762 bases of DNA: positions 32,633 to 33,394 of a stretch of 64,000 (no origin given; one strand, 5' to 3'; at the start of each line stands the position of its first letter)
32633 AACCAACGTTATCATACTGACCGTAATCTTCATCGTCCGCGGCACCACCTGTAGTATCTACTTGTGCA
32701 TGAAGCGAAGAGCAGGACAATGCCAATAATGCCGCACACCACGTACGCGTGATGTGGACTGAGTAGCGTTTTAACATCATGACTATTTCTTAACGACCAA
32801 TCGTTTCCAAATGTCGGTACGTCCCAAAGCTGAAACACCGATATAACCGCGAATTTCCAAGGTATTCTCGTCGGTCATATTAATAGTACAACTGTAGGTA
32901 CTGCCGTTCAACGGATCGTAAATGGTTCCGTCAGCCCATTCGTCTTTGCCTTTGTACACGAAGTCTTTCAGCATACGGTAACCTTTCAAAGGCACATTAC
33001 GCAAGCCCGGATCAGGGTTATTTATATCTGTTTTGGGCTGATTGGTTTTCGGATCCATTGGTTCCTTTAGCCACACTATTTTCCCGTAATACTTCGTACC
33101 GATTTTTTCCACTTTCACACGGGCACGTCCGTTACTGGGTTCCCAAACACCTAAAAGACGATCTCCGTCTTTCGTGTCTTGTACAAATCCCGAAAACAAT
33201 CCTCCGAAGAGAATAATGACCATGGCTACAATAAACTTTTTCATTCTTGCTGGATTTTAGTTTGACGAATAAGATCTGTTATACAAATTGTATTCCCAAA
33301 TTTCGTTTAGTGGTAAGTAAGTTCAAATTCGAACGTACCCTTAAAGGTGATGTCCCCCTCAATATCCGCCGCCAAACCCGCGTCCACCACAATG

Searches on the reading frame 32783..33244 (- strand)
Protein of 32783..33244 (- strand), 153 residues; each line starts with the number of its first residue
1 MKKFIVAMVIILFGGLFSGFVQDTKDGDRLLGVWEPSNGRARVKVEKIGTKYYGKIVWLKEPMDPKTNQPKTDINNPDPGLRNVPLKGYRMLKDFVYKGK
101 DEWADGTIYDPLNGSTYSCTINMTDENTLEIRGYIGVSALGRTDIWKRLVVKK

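Call 58: search_protein_families(library=pfam, proteins=[window:32783-33244:-], max_evalue=0.001)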
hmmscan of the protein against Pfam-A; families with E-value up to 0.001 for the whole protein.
window:32783-33244:- (153 aa): 1 family
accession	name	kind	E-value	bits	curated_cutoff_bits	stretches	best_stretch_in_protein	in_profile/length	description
PF09917.15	DUF2147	-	1.7e-34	119.2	27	1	32-148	1-112/112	Uncharacterized protein conserved in bacteria (DUF2147)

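Call 59: search_protein_families(library=padloc, proteins=[window:32783-33244:-], max_evalue=0.001)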
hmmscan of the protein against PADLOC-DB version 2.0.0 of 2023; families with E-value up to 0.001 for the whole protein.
window:32783-33244:- (153 aa): 0 families
